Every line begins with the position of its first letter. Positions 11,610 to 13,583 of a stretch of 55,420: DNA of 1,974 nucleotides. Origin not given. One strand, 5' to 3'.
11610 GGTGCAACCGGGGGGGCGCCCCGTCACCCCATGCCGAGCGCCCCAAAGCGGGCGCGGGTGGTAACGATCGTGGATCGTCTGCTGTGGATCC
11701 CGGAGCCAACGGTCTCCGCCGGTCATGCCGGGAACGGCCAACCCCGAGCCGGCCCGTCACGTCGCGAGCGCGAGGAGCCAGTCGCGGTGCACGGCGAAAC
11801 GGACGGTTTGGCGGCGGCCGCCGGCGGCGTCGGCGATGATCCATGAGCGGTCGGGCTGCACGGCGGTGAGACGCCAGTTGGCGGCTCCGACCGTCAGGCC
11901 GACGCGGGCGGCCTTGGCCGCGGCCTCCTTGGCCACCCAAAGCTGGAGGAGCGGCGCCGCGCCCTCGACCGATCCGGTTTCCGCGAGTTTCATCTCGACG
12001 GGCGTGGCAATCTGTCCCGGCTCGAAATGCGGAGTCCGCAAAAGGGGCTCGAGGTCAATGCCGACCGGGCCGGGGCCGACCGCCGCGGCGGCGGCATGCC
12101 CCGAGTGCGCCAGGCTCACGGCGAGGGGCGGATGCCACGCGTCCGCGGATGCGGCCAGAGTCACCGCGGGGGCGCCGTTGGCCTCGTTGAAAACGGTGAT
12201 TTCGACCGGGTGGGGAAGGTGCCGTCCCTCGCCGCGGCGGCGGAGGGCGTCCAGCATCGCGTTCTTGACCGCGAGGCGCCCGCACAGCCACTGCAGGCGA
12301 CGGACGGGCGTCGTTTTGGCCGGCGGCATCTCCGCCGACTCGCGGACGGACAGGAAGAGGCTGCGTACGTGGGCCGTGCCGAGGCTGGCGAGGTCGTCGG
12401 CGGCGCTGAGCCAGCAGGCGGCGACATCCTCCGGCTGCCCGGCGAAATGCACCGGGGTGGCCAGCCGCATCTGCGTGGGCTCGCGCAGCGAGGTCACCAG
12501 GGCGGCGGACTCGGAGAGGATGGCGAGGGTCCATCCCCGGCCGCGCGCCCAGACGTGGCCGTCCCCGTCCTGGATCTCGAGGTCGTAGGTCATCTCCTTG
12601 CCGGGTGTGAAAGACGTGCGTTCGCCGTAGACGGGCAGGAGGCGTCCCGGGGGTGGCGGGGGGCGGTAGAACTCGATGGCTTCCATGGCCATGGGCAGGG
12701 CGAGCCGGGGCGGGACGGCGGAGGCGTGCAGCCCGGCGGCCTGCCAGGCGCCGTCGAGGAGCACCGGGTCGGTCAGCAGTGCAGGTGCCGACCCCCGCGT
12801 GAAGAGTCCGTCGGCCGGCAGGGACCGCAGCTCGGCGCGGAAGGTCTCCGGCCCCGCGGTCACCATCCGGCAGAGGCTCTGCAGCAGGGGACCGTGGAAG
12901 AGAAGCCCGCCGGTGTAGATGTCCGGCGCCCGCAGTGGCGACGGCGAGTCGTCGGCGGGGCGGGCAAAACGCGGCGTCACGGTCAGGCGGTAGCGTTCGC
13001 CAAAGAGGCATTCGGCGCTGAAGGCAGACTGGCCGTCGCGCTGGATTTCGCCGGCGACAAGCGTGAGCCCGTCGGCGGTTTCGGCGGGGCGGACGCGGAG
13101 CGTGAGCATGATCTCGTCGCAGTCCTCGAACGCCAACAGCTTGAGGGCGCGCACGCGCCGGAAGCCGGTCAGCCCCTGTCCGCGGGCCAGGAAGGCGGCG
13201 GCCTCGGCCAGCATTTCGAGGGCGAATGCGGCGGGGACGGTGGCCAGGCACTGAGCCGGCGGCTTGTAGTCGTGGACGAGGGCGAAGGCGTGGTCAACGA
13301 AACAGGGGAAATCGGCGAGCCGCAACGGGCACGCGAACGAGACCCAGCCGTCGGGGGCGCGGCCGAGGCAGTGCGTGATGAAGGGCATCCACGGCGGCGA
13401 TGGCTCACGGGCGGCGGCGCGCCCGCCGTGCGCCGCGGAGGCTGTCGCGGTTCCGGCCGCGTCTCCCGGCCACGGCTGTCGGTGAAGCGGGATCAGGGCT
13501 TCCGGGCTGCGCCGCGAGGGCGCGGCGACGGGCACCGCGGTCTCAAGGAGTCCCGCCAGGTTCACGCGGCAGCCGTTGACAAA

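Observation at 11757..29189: The PKS/PUFA-like synthase has a non-canonical two-protein architecture (ER-ER-KS-AT-ACP-KR plus KS0-AT*-DH-PPTase)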

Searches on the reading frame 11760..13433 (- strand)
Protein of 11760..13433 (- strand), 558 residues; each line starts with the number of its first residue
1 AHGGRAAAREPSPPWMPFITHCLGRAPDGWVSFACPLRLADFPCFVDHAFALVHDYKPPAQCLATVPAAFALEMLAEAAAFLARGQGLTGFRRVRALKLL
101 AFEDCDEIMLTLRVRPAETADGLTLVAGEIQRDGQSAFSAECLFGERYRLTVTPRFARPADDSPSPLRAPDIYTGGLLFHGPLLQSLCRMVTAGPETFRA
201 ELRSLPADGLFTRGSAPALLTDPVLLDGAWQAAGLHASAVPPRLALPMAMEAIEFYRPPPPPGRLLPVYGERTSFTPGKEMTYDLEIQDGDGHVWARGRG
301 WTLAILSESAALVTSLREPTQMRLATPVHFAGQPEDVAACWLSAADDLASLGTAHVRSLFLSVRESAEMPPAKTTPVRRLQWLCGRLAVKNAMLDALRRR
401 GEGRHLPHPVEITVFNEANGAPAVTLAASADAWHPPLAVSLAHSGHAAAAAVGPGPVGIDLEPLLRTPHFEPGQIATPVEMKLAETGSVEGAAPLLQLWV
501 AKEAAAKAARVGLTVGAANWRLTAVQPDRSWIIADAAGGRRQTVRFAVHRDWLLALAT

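Call 44: search_protein_representatives(protein=window:11760-13433:-)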
Query: 558 residues. Proteins with E-value up to 0.001 (for the whole library): 1797; up to 1e-10: 707; up to 1e-30: 95. The best 150 are listed.
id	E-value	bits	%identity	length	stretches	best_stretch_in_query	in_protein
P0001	0.0e+00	1253.9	100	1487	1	1-558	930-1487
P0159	5.5e-68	246.8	34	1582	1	16-556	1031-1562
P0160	1.2e-67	245.6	36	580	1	35-557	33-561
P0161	1.8e-64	235.1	36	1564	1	16-544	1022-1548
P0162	2.6e-64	234.6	33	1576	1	16-553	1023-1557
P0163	1.9e-61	225.2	32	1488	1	7-556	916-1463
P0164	9.7e-60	219.5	34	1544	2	21-532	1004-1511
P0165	1.5e-59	218.9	32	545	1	16-557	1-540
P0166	4.5e-59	217.4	34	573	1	43-531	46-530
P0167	8.7e-59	216.4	30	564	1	15-554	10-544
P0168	1.1e-58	216.1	34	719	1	37-544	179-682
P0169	1.1e-58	216.0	34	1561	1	6-557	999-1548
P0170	1.1e-58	216.0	33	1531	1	12-531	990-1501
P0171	1.9e-58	215.3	52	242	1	330-557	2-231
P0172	1.9e-58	215.2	31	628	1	10-529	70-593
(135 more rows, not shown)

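Call 46: find_related_loci(query=A1, collection=genome_contigs, flank=10000)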
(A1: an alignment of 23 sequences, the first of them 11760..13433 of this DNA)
Query A1 (558 aa) in genome_contigs; peptide patterns used: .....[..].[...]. (x = any residue, [..] = any of these).
599 stretches matched a pattern (row limit reached: there are more); 509 encode a relative of the query (tblastn E <= 1e-3); the best 80 are kept; 80 distinct loci.
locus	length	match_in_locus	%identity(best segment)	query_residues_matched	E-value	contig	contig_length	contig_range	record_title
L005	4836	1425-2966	31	16-528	3e-66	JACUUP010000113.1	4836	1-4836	MAG: Candidatus Aerophobetes bacterium isolate Kmv34 NODE_8169_length_4836_cov_5.638151, whole genome shotgun sequence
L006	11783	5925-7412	32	16-513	5e-62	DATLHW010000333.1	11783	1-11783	MAG TPA_asm: Burkholderiales bacterium isolate SMAG_U13650 k141_2296973, whole genome shotgun sequence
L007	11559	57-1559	33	10-513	9e-62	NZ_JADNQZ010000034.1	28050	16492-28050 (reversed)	Methylocystis sp. H62 MCYSTISH62_contig0034, whole genome shotgun sequence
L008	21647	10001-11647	31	5-555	2e-61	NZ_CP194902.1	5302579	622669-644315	Methylocaldum sp. GT1BB plasmid unnamed, complete sequence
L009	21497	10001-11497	34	12-513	1e-60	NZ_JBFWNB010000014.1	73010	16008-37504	MAG: Methylocystis sp. isolate CA_2019_TPBF_102 NODE_2827_length_73010_cov_5.737044_TPBF, whole genome shotgun sequence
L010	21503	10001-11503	33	10-513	1e-59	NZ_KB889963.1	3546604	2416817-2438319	Methylocystis rosea SV97 A3OODRAFT_scaffold1.1, whole genome shotgun sequence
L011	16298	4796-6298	33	10-513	6e-59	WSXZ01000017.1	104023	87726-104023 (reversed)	MAG: Methylocystaceae bacterium isolate X3_MetaBAT.1 scaffold_1105, whole genome shotgun sequence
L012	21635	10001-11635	31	10-558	3e-58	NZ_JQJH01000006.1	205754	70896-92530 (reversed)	Beijerinckia mobilis strain UQM 1969 DL88DRAFT_scaffold00006.6_C, whole genome shotgun sequence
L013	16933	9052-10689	32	11-558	1e-58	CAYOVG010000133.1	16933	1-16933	MAG TPA_asm: uncultured Syntrophobacteraceae bacterium isolate binchicken_co168_41 genome assembly, contig: NODE_5963_le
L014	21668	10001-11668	30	5-557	4e-58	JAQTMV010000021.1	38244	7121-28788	MAG: Methylococcales bacterium isolate STA_49 NODE_2075_length_38244_cov_4.242359_Sandtown_A, whole genome shotgun seque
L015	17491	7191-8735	32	47-558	1e-56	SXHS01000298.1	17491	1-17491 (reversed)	MAG: Planctomycetaceae bacterium isolate F1-120-MAGs028 F1-120__c693036, whole genome shotgun sequence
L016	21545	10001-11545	32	46-557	1e-55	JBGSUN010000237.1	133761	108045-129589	MAG: Planctomycetaceae bacterium isolate JTS-AC433 k141_4199619, whole genome shotgun sequence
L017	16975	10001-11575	32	16-545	7e-56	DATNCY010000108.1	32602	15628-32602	MAG TPA_asm: Gemmataceae bacterium isolate SMAG_U11228 k141_3533614, whole genome shotgun sequence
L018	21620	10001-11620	30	16-558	6e-55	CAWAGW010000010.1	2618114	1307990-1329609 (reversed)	MAG: uncultured delta proteobacterium isolate MFD02416.bin.2.191 genome assembly, contig: contig_6040, whole genome shot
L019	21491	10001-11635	30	16-557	2e-56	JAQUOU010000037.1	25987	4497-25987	MAG: Methylobacter sp. isolate STD1_208 NODE_3944_length_25987_cov_16.257502_Sandtown_D1, whole genome shotgun sequence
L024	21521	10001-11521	30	47-557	2e-52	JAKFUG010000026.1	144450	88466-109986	MAG: Planctomycetaceae bacterium isolate D1_Bin_15 D1_0000081, whole genome shotgun sequence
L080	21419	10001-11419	29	39-545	8e-29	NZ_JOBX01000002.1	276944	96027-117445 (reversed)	Streptomyces sp. NRRL S-378 contig2.1, whole genome shotgun sequence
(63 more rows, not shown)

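Call 58: search_protein_families(library=pfam, proteins=[L024:658-5166:+, L024:5193-6686:+, L024:6710-11590:+, L024:11661-13091:+, L024:13158-13907:+, L024:13825-15165:+, L024:15260-16408:+, L024:16649-18481:+, L017:96-803:+], max_evalue=0.001)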
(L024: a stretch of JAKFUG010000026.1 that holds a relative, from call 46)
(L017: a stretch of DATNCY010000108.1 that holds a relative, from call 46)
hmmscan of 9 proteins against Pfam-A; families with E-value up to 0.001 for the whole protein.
L024:658-5166:+ (1502 aa): 4 families
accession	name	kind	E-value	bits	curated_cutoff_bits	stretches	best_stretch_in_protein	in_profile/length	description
PF00109.32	ketoacyl-synt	-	4.2e-65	220.3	20.8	1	40-316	2-252/252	Beta-ketoacyl synthase, N-terminal domain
PF00698.26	Acyl_transf_1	-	6.3e-42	144.6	32.7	1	614-924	2-298/319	Acyl transferase domain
PF02801.28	Ketoacyl-synt_C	-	2.9e-38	131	20.8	1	324-442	1-119/119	Beta-ketoacyl synthase, C-terminal domain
PF16197.11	KAsynt_C_assoc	-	1.1e-12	48.7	33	1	444-549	1-98/111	Ketoacyl-synthetase C-terminal extension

L024:5193-6686:+ (497 aa): 3 families
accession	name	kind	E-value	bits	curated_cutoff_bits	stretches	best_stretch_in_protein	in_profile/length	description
PF08659.16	KR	-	2.5e-37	129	22.6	1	215-437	2-179/180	KR domain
PF00106.31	adh_short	-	3.7e-17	62.9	26.6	1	300-440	39-186/195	short chain dehydrogenase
PF13561.12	adh_short_C2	-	4.5e-14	53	27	1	301-420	35-157/236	Enoyl-(Acyl carrier protein) reductase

L024:6710-11590:+ (1626 aa): 6 families
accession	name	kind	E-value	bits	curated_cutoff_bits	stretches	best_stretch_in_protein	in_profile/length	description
PF00109.32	ketoacyl-synt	-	1.7e-46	159.3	20.8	1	4-288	2-252/252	Beta-ketoacyl synthase, N-terminal domain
PF02801.28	Ketoacyl-synt_C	-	1.3e-32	112.7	20.8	1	296-414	1-119/119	Beta-ketoacyl synthase, C-terminal domain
PF01648.25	ACPS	-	6.5e-12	45.9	25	1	1501-1580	1-87/111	4'-phosphopantetheinyl transferase superfamily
PF16197.11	KAsynt_C_assoc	-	7.7e-11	42.8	33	1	420-528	8-98/111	Ketoacyl-synthetase C-terminal extension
PF14765.12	PS-DH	-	9.2e-09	35.5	23.7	1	1225-1352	26-153/166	Polyketide synthase dehydratase N-terminal domain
PF00698.26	Acyl_transf_1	-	8.1e-08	32.5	32.7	1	714-901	82-265/319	Acyl transferase domain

L024:11661-13091:+ (476 aa): 3 families
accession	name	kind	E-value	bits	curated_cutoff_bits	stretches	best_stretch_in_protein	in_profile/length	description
PF16576.10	HlyD_D23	-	4.2e-23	82.2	30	1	119-385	19-213/214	Barrel-sandwich domain of CusB or HlyD membrane-fusion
PF13437.12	HlyD_3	-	3.5e-15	57.1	22.2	1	279-377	1-97/106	HlyD family secretion protein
PF13533.13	Biotin_lipoyl_2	-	1.5e-07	31.5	29.8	1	120-151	1-32/32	Biotin-lipoyl like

L024:13158-13907:+ (249 aa): 6 families
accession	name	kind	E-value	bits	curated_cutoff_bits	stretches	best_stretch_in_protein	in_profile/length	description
PF00005.33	ABC_tran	-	3.7e-39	134.9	25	1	28-176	1-136/137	ABC transporter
PF13304.12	AAA_21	-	2.2e-07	31.7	27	1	40-79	1-43/304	AAA domain, putative AbiEii toxin, Type IV TA system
PF02463.25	SMC_N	-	8.3e-06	25.8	40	0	39-222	25-212/220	RecF/RecN/SMC N terminal domain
PF13191.12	AAA_16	-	0.00019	22.4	32.6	1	35-194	21-123/167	AAA ATPase domain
PF13401.12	AAA_22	-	0.00086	20.1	27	0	39-65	6-32/130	AAA domain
PF05729.18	NACHT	-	0.00092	19.5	26.7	0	41-59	3-21/167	NACHT domain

L024:13825-15165:+ (446 aa): 2 families
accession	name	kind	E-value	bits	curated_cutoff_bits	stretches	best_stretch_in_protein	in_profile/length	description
PF02687.27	FtsX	-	3.9e-14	53.2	25.5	1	317-436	3-118/120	FtsX-like permease C-terminal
PF12704.14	MacB_PCD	-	1.2e-07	32.6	27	1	81-281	10-205/207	MacB-like periplasmic core domain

L024:15260-16408:+ (382 aa): 3 families
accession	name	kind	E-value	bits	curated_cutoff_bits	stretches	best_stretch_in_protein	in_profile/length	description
PF12704.14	MacB_PCD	-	3e-17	64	27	1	18-227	1-206/207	MacB-like periplasmic core domain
PF02687.27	FtsX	-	1.3e-12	48.2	25.5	1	258-377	2-120/120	FtsX-like permease C-terminal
PF19944.4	DUF6406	-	2.4e-05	24.9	26.9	1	128-180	19-72/84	Family of unknown function (DUF6406)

L024:16649-18481:+ (610 aa): 3 families
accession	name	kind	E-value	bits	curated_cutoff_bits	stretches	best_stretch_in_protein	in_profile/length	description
PF21419.2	RoxA-like_Cyt-c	-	8.9e-17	60.8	26.7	1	506-544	1-38/39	RoxA-like, cytochrome c-like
PF13442.11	Cytochrome_CBB3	-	3.1e-09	37.5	27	0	393-416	2-25/68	Cytochrome C oxidase, cbb3-type, subunit III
PF00034.26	Cytochrom_C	-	7.6e-09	37.2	21.3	0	394-413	1-20/90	Cytochrome c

L017:96-803:+ (235 aa): 0 families

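Call 74: search_protein_families(library=ncbifam, proteins=[window:11760-13433:-], max_evalue=0.001)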
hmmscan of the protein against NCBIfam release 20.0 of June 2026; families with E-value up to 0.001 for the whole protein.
window:11760-13433:- (558 aa): 3 families
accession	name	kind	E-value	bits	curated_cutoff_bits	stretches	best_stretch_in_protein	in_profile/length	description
TIGR00556.1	pantethn_trn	domain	5.1e-06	26.6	45.35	0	373-452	40-123/128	phosphopantetheine--protein transferase domain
TIGR00516.1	acpS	equivalog_domain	6.8e-05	23.2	59.8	0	378-452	47-118/125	holo-ACP synthase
NF000831.0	PRK00070.3-1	equivalog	0.00053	19.9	124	0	360-452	27-125/130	holo-ACP synthase AcpS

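Call 92: find_homologous_proteins(query=L080:6932-11590:+, max_evalue=1e-50)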
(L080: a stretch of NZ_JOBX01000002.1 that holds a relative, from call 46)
Query L080:6932-11590:+ (1553 aa): 7803 proteins with E <= 1e-50 among 8000 candidates; the best 120 are listed.
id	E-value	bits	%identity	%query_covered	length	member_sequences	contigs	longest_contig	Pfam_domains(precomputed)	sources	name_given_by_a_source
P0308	0.0e+0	3376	99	99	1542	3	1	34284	PF01648.26,PF00109.33,PF21089.4,PF14765.13,PF02801.29,PF16197.12,PF00698.27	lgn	-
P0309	0.0e+0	3057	89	99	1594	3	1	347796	PF01648.26,PF00109.33,PF21089.4,PF14765.13,PF02801.29,PF16197.12,PF00698.27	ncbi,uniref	ncbi:beta-ketoacyl synthase N-terminal-like domain-containing protein [Streptomyces yangpuensis]|uni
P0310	0.0e+0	2954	89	99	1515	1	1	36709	PF01648.26,PF00109.33,PF21089.4,PF14765.13,PF02801.29,PF16197.12,PF00698.27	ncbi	ncbi:beta-ketoacyl synthase N-terminal-like domain-containing protein [Streptomyces virginiae]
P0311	0.0e+0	2946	87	99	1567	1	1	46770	PF01648.26,PF00109.33,PF14765.13,PF02801.29,PF16197.12,PF00698.27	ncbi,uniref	ncbi:beta-ketoacyl synthase N-terminal-like domain-containing protein [Streptomyces erythrochromogen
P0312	0.0e+0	2940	88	99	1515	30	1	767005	PF01648.26,PF00109.33,PF21089.4,PF14765.13,PF02801.29,PF16197.12,PF00698.27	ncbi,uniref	ncbi:beta-ketoacyl synthase N-terminal-like domain-containing protein [Streptomyces sp. CH8.1]|unire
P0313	0.0e+0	2935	86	99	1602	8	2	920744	PF01648.26,PF00109.33,PF14765.13,PF02801.29,PF16197.12,PF00698.27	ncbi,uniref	ncbi:beta-ketoacyl synthase N-terminal-like domain-containing protein [Streptomyces erythrochromogen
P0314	0.0e+0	2934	87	98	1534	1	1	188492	PF01648.26,PF00109.33,PF21089.4,PF14765.13,PF02801.29,PF16197.12,PF00698.27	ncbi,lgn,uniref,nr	ncbi:type I polyketide synthase [Streptomyces sp. A0592]|uniref:type I polyketide synthase n=1 Tax=S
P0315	0.0e+0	2931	87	99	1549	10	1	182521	PF01648.26,PF00109.33,PF21089.4,PF14765.13,PF02801.29,PF16197.12,PF00698.27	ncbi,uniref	ncbi:beta-ketoacyl synthase N-terminal-like domain-containing protein [Streptomyces virginiae]|unire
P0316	0.0e+0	2928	87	99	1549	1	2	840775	PF01648.26,PF00109.33,PF21089.4,PF14765.13,PF02801.29,PF16197.12,PF00698.27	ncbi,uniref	ncbi:beta-ketoacyl synthase N-terminal-like domain-containing protein [Streptomyces virginiae]|unire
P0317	0.0e+0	2926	87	99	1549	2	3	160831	PF01648.26,PF00109.33,PF21089.4,PF14765.13,PF02801.29,PF16197.12,PF00698.27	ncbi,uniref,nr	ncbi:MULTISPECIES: type I polyketide synthase [unclassified Streptomyces]|uniref:type I polyketide s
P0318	0.0e+0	2924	87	99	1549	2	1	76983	PF01648.26,PF00109.33,PF21089.4,PF14765.13,PF02801.29,PF16197.12,PF00698.27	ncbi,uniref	ncbi:beta-ketoacyl synthase N-terminal-like domain-containing protein [Streptomyces virginiae]|unire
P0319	0.0e+0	2923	87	99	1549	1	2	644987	PF01648.26,PF00109.33,PF21089.4,PF14765.13,PF02801.29,PF16197.12,PF00698.27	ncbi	ncbi:beta-ketoacyl synthase N-terminal-like domain-containing protein [Streptomyces cinnamoneus]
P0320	0.0e+0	2923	87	99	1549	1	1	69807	PF01648.26,PF00109.33,PF21089.4,PF14765.13,PF02801.29,PF16197.12,PF00698.27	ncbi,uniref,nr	ncbi:type I polyketide synthase [Streptomyces sp. H021]|uniref:type I polyketide synthase n=1 Tax=St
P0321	0.0e+0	2919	85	99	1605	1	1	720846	PF01648.26,PF00109.33,PF21089.4,PF14765.13,PF02801.29,PF16197.12,PF00698.27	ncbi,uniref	ncbi:type I polyketide synthase [Streptomyces erythrochromogenes]|uniref:type I polyketide synthase 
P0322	0.0e+0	2914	86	98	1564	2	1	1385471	PF01648.26,PF00109.33,PF21089.4,PF14765.13,PF02801.29,PF16197.12,PF00698.27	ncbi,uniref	ncbi:beta-ketoacyl synthase N-terminal-like domain-containing protein [Streptomyces erythrochromogen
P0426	0.0e+0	2505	83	59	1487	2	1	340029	PF01648.26,PF00109.33,PF14765.13,PF02801.29,PF16197.12,PF00698.27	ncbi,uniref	ncbi:beta-ketoacyl synthase N-terminal-like domain-containing protein [Streptomyces sp. NPDC001903]|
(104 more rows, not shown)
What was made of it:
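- Database names are generic (call 92). The architecture is abundant in sequenced genomes (calls 44, 46, 92).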
